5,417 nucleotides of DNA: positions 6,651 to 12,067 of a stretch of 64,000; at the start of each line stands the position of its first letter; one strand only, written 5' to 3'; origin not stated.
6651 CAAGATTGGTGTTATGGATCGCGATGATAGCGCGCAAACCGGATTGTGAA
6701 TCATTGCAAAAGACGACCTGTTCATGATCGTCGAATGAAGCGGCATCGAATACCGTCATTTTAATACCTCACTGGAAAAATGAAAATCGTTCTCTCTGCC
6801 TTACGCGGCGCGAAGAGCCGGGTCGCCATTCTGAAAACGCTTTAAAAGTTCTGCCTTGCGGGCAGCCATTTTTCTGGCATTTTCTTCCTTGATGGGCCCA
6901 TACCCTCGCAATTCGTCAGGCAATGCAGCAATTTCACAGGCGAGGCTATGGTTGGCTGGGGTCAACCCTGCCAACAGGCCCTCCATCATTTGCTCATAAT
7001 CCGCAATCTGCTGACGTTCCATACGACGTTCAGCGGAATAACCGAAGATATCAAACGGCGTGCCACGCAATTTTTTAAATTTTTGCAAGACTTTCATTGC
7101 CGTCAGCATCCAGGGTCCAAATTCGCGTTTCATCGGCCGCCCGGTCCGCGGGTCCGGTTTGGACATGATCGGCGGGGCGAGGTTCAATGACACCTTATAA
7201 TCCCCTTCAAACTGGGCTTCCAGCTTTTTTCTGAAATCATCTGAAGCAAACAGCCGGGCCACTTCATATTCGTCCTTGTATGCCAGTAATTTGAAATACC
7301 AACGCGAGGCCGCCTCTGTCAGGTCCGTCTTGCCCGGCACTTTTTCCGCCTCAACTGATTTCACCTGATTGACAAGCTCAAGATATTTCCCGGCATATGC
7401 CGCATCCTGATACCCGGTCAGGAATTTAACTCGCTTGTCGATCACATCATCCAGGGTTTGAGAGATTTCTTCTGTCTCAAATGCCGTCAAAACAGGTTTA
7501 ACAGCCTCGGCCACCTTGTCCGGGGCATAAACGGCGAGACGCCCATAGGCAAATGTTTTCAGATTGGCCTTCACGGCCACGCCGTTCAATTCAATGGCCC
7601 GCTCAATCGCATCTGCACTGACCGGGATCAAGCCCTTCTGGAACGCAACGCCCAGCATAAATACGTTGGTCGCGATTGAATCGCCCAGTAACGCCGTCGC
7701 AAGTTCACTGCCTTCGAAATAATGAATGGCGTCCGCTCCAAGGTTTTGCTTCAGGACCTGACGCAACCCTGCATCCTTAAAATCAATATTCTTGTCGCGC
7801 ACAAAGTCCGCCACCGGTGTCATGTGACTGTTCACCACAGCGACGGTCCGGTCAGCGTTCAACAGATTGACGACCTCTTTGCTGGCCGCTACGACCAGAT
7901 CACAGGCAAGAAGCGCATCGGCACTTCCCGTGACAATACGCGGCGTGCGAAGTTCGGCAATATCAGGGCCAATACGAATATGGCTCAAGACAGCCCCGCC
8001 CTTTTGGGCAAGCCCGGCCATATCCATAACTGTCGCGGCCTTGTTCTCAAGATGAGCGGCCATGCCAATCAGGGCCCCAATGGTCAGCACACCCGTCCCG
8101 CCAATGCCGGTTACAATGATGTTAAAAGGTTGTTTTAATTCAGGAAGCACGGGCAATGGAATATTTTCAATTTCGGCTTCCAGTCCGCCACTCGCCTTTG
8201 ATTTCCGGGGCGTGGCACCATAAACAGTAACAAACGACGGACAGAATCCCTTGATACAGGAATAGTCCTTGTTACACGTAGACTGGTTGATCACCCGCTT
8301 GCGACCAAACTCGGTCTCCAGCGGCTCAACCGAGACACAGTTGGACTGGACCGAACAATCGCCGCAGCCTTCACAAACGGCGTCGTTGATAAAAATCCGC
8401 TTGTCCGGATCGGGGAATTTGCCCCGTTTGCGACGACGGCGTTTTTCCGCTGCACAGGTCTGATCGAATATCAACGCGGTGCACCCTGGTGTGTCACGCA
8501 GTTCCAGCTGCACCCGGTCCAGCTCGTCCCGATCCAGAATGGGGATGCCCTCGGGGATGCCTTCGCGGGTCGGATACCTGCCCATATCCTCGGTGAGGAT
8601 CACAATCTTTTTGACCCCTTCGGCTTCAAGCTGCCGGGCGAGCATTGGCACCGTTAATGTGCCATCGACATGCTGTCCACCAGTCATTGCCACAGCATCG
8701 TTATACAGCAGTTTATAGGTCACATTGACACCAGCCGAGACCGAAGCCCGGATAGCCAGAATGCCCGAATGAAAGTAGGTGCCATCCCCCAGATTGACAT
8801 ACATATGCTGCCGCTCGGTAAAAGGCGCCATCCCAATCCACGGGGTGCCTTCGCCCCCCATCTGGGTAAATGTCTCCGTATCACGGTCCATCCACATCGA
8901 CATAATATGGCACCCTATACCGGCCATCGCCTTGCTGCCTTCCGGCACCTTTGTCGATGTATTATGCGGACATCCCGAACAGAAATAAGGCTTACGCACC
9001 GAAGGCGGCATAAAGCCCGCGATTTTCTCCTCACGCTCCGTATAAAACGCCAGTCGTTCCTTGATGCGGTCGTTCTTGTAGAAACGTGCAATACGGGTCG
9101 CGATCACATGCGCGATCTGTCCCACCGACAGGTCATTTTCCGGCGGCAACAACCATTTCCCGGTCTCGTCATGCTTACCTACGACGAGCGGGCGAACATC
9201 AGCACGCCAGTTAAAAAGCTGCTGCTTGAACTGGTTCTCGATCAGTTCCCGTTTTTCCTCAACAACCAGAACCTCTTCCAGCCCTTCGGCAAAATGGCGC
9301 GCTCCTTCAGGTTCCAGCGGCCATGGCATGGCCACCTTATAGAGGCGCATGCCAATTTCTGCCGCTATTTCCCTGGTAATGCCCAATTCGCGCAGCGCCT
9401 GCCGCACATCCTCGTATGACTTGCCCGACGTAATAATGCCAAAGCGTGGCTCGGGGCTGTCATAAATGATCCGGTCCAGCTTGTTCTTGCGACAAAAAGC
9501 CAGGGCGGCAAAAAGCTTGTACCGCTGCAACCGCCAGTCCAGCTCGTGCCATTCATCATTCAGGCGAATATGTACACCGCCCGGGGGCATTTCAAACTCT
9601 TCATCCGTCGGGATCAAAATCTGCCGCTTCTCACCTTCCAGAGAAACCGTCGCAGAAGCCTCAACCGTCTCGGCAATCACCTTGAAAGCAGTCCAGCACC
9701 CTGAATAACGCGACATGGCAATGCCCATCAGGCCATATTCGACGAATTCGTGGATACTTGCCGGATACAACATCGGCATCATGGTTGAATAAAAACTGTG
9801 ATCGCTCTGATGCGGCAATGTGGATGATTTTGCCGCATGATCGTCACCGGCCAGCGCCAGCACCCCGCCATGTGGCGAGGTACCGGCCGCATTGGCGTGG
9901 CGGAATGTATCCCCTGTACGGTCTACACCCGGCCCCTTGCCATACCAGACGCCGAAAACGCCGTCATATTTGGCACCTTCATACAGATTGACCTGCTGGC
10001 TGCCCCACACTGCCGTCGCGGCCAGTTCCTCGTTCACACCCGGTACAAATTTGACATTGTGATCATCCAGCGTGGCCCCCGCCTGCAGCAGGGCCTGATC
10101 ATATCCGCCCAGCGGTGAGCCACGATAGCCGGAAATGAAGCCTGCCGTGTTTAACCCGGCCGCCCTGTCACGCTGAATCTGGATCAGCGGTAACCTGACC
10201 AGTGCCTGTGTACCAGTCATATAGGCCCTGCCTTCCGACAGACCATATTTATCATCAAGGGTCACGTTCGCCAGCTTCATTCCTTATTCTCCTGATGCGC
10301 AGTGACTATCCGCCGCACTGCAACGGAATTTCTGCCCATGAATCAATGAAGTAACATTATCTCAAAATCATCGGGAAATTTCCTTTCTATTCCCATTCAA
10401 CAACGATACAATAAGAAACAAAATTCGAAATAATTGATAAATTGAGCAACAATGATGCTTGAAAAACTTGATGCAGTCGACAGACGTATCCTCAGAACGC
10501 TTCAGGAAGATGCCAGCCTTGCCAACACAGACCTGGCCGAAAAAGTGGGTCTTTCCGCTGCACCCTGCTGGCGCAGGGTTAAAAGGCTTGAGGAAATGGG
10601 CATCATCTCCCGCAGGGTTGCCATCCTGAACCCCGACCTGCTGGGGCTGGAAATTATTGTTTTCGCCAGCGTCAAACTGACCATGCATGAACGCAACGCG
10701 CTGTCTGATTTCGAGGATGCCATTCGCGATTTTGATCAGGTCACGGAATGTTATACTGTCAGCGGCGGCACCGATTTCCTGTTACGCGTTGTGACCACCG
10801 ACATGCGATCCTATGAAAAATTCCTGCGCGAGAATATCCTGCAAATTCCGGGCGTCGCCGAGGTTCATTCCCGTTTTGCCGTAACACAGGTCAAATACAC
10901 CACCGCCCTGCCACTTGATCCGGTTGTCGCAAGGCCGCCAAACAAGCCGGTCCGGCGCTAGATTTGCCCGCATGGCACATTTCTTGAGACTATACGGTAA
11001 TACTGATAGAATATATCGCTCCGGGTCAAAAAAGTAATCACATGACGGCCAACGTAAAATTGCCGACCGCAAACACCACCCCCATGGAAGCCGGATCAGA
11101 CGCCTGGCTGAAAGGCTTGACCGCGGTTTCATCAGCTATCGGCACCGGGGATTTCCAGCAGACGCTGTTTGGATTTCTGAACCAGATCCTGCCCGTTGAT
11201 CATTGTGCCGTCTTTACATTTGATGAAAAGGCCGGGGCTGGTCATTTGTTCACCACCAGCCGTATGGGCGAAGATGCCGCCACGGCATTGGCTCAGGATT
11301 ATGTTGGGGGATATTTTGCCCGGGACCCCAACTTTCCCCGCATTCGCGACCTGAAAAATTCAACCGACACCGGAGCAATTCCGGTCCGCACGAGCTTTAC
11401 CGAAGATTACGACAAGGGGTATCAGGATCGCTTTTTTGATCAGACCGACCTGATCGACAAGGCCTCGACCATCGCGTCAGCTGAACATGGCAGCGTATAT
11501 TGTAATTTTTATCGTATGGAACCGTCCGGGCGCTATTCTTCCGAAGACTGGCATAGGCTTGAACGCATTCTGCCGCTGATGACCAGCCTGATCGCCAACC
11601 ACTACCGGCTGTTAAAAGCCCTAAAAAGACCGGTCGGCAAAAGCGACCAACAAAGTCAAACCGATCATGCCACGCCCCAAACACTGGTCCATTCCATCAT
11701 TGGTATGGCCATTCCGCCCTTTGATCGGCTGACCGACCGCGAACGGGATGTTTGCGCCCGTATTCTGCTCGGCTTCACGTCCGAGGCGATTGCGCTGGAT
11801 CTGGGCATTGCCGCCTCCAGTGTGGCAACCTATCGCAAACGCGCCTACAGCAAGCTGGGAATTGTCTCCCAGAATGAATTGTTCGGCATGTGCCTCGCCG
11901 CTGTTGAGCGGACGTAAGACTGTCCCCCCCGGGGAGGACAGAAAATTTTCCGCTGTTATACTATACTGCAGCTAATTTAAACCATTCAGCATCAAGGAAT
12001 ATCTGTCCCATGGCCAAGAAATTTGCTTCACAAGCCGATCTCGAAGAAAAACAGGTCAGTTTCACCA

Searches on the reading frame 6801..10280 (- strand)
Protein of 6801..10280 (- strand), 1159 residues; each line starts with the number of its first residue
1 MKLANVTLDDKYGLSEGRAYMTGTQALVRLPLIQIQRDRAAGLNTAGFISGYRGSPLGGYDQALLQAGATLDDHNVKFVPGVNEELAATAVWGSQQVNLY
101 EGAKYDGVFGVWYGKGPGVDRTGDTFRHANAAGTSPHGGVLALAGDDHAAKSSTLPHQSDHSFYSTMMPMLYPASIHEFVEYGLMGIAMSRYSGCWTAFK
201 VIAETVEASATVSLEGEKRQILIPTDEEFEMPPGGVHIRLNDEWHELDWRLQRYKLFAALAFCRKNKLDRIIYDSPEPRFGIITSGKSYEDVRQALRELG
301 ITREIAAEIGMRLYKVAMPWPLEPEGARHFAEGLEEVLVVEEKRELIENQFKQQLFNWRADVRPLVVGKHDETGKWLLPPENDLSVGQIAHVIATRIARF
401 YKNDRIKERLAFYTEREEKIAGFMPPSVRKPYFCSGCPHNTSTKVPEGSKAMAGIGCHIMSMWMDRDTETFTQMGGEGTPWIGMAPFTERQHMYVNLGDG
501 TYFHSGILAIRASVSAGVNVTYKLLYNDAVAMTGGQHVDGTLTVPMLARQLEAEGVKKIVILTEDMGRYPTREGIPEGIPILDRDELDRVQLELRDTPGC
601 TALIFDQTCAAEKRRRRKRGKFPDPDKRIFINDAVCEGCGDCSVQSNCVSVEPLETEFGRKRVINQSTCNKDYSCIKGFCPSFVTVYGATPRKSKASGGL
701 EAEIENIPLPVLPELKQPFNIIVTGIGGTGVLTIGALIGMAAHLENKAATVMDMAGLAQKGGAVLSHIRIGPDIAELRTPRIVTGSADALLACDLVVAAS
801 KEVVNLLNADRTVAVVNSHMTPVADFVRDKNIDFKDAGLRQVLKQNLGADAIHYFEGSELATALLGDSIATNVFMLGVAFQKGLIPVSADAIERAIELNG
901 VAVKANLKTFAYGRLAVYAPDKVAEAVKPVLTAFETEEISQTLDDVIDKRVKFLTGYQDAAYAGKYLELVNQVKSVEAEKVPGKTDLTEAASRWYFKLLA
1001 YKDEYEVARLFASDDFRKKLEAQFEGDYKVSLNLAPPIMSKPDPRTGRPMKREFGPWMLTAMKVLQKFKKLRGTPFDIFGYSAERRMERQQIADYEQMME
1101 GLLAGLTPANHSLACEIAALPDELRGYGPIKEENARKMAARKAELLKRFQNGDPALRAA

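Call 18: search_protein_families(library=pfam, proteins=[window:6801-10280:-], max_evalue=0.0001)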
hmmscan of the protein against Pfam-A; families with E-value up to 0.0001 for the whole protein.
window:6801-10280:- (1159 aa): 2 families
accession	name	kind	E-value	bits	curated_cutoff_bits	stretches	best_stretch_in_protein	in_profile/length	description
PF20169.3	DUF6537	-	1.4e-70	237.8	27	1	943-1143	1-202/203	Family of unknown function (DUF6537)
PF01558.24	POR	-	1.9e-19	70.9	27.4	1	727-914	1-172/173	Pyruvate ferredoxin/flavodoxin oxidoreductase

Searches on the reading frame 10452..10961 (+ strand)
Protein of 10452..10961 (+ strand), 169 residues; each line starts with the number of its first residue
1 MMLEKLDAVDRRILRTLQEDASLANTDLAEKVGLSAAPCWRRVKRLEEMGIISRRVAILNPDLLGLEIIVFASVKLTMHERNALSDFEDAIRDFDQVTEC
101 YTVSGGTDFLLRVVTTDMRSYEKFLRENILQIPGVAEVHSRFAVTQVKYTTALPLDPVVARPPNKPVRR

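Call 18: search_protein_families(library=pfam, proteins=[window:10452-10961:+], max_evalue=0.0001)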
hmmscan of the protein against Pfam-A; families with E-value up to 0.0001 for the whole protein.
window:10452-10961:+ (169 aa): 5 families
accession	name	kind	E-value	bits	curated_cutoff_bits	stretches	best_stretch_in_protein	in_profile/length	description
PF01037.27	AsnC_trans_reg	-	1.8e-22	79.5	25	1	75-144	4-71/73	Lrp/AsnC ligand binding domain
PF13412.12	HTH_24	-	2.5e-20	72.2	21.9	1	6-52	1-47/48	Winged helix-turn-helix DNA-binding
PF13404.12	HTH_AsnC-type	-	8.3e-19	67.6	27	1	6-47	1-42/42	AsnC-type helix-turn-helix domain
PF01047.28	MarR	-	5.6e-06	26.6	24.6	1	12-55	7-50/59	MarR family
PF22451.2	NirdL-like_HTH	-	7.1e-05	22.7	27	0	10-52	1-46/47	Siroheme decarboxylase NirDL-like HTH domain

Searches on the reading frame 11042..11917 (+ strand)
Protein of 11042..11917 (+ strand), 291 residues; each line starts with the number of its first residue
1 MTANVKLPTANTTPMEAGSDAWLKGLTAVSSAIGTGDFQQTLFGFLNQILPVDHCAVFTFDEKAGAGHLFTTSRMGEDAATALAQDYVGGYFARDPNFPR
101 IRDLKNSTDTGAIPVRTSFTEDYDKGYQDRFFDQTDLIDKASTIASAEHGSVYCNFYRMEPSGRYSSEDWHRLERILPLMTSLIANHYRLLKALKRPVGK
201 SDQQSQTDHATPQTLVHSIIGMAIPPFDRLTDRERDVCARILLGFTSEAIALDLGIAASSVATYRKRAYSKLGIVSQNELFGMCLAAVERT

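Call 18: search_protein_families(library=pfam, proteins=[window:11042-11917:+], max_evalue=0.0001)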
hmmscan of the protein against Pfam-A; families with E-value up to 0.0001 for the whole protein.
window:11042-11917:+ (291 aa): 1 family
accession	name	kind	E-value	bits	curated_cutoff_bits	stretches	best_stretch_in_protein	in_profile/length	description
PF00196.25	GerE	-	7.2e-10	38.8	23.5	1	229-281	2-54/57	Bacterial regulatory proteins, luxR family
